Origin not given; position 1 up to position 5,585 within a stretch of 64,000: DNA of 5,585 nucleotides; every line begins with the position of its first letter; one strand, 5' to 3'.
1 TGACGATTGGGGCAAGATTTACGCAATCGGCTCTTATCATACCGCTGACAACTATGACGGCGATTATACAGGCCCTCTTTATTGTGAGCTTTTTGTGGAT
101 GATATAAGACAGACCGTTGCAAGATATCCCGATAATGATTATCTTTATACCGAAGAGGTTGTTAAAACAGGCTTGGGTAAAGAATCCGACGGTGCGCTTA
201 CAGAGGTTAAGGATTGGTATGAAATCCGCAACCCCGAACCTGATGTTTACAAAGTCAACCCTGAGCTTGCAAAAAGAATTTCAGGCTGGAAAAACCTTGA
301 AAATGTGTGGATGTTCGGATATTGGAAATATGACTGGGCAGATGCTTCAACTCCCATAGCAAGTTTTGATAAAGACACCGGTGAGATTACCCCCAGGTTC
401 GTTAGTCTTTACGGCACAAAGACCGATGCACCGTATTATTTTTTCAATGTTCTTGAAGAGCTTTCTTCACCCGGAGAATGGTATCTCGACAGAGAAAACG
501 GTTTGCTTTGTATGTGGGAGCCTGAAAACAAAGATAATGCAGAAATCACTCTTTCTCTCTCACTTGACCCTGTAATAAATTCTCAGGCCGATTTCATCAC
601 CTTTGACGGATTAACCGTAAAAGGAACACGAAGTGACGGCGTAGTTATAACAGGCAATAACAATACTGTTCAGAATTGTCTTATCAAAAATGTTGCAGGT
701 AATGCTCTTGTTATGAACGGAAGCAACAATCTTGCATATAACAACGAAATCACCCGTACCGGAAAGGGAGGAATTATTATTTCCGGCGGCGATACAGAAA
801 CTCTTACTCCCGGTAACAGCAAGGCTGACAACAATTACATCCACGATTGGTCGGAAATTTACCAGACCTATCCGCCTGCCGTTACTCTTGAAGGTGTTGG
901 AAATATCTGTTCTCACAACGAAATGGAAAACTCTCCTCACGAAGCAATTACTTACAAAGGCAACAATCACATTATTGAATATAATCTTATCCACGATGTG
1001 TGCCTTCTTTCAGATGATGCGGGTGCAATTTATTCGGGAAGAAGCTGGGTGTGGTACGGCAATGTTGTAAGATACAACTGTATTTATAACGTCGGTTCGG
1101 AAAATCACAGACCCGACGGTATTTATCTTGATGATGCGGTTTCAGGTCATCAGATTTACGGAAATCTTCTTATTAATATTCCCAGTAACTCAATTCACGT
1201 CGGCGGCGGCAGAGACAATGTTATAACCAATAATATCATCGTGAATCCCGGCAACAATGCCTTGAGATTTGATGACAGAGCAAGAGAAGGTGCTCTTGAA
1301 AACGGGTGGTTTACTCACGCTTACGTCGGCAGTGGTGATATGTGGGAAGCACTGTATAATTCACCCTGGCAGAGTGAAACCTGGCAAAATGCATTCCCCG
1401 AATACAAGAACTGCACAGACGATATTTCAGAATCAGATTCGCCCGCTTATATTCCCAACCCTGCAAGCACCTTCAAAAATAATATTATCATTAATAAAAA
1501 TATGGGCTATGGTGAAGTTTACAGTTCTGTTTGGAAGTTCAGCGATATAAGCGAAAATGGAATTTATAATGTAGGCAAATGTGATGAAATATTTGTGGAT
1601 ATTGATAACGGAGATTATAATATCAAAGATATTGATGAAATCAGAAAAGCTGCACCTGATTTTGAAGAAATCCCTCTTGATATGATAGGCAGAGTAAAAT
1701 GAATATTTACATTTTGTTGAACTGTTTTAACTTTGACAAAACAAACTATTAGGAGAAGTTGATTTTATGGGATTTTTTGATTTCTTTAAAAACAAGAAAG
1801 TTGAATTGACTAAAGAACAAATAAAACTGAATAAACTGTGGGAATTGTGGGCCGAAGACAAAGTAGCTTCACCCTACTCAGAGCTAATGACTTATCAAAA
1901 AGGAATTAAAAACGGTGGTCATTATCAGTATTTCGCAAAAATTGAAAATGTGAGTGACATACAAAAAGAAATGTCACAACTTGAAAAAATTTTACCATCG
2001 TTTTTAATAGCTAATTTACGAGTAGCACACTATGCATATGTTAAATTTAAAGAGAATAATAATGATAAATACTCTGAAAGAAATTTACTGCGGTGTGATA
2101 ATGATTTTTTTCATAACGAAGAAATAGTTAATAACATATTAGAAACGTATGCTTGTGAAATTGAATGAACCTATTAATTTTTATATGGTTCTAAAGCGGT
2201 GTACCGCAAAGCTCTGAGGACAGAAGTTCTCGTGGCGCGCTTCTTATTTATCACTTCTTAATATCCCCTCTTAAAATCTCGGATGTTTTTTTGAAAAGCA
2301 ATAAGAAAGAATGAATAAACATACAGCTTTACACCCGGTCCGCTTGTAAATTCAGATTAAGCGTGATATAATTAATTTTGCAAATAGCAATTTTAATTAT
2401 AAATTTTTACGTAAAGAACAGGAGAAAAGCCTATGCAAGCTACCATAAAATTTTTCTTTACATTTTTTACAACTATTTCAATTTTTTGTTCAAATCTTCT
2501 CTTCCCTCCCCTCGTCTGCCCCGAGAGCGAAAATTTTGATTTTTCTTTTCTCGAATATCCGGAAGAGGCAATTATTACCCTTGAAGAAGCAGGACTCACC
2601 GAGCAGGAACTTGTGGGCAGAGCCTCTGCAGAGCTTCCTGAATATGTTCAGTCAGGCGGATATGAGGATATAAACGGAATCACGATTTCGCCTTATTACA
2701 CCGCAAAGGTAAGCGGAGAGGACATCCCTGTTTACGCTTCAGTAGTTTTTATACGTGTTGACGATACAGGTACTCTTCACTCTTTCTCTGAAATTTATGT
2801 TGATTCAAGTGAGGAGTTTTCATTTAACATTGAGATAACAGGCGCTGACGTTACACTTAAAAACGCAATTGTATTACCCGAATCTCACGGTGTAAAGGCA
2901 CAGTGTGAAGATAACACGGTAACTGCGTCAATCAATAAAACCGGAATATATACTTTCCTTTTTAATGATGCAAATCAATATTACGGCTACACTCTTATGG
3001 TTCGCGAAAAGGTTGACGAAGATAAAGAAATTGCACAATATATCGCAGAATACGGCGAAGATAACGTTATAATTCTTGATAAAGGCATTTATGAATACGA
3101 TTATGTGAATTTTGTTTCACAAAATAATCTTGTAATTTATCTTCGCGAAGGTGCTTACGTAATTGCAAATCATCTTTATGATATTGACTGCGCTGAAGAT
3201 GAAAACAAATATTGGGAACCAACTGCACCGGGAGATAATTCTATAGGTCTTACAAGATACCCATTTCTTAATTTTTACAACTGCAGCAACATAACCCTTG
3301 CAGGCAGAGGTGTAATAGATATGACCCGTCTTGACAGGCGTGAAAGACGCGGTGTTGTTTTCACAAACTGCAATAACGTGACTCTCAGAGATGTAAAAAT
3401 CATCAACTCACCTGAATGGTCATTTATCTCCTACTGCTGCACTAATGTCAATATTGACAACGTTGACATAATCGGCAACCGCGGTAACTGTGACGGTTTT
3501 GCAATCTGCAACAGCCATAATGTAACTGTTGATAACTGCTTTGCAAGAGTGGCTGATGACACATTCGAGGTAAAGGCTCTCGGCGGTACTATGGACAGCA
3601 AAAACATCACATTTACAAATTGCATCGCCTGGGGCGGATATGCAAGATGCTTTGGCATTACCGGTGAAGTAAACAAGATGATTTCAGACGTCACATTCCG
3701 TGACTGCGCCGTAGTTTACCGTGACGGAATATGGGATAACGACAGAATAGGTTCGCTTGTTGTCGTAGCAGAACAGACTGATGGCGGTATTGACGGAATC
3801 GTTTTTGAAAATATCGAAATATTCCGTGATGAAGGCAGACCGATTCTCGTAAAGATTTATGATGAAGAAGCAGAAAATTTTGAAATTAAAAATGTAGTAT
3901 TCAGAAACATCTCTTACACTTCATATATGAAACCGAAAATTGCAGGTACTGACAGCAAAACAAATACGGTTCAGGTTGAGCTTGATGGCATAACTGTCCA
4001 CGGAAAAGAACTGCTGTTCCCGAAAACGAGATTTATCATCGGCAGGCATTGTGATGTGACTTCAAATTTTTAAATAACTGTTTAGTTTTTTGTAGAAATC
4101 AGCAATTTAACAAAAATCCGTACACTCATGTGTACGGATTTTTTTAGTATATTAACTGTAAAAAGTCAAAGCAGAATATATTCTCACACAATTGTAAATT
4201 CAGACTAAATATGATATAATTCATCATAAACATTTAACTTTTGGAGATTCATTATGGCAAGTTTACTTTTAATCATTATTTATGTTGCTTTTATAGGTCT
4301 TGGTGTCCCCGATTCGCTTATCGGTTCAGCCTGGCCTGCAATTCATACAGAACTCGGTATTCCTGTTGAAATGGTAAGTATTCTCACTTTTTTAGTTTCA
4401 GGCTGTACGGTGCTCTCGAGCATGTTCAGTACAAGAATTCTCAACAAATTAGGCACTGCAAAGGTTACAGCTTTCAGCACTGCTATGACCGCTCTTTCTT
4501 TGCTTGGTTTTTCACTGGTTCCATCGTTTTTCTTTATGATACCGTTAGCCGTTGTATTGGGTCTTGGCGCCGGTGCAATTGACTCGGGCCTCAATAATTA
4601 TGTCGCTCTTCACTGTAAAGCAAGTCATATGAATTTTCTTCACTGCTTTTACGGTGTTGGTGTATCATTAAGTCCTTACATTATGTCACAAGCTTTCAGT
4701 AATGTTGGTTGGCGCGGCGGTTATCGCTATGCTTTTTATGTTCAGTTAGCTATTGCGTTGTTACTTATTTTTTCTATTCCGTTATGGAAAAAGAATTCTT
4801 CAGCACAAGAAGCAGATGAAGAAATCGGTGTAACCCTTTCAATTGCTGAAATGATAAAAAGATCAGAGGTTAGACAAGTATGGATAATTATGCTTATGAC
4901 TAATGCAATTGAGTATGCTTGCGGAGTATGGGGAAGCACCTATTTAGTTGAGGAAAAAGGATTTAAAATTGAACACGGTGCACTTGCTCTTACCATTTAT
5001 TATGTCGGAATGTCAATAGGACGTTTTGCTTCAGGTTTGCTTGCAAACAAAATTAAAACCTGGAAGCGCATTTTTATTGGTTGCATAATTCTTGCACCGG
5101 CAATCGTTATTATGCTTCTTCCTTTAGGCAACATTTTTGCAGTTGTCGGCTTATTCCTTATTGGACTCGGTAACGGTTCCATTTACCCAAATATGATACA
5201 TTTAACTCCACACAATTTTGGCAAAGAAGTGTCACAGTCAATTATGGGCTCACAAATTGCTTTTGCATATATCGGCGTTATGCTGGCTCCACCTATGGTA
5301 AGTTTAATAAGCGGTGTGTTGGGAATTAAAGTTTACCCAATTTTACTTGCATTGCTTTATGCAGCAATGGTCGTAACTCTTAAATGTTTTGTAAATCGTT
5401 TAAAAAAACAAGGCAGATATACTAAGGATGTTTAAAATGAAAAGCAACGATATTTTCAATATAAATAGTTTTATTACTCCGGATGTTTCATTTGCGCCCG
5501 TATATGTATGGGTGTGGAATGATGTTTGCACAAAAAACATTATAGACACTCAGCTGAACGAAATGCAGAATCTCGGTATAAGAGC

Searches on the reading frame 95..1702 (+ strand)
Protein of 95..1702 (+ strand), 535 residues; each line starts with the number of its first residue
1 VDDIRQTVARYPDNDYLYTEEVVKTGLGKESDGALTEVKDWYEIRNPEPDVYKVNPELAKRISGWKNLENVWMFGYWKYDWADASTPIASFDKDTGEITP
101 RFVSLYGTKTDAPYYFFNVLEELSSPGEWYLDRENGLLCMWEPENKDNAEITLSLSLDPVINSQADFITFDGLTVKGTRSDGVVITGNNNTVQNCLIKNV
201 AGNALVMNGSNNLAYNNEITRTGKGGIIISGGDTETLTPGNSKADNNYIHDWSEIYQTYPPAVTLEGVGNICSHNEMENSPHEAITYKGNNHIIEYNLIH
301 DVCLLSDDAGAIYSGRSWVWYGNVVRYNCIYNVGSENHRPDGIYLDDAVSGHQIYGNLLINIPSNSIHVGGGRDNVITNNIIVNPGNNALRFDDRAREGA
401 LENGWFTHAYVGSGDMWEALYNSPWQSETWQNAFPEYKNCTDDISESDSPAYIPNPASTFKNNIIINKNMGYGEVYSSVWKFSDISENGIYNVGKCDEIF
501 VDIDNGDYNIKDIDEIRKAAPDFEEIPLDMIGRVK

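Call 38: search_protein_families(library=pfam, proteins=[window:95-1702:+], max_evalue=0.00001)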
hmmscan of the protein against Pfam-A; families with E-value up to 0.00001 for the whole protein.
window:95-1702:+ (535 aa): 1 family
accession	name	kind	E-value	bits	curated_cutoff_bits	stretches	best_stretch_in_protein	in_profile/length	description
PF13229.12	Beta_helix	-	4.6e-09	36.5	25.9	1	168-252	34-113/158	Right handed beta helix region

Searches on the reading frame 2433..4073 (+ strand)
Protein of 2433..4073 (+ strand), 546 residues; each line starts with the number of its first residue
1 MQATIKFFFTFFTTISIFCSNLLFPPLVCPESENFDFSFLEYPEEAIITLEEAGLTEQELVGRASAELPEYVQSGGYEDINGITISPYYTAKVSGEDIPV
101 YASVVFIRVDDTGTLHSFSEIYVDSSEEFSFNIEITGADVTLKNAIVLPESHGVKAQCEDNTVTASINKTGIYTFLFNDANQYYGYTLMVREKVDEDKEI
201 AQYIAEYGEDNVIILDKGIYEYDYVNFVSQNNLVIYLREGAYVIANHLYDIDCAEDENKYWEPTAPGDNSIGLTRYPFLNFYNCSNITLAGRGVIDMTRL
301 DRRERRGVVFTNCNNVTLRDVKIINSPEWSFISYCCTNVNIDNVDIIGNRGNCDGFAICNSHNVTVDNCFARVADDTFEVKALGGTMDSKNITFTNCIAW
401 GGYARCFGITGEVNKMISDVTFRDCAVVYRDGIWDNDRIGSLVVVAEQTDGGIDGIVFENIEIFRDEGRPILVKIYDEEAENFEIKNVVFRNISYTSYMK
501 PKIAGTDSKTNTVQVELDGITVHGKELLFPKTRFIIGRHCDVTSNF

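Call 38: search_protein_families(library=pfam, proteins=[window:2433-4073:+], max_evalue=0.00001)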
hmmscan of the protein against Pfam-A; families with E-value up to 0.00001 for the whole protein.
window:2433-4073:+ (546 aa): 1 family
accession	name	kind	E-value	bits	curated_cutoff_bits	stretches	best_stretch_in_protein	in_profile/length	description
PF00295.23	Glyco_hydro_28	-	4.5e-15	56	22.9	1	303-524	89-308/324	Glycosyl hydrolases family 28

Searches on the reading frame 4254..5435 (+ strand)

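Call 38: search_protein_families(library=pfam, proteins=[window:4254-5435:+], max_evalue=0.00001)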
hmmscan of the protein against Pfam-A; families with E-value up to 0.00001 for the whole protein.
window:4254-5435:+ (393 aa): 1 family
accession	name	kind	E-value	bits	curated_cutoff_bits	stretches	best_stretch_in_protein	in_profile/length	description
PF07690.21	MFS_1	-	2.2e-37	129.2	33.4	1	12-346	4-347/347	Major Facilitator Superfamily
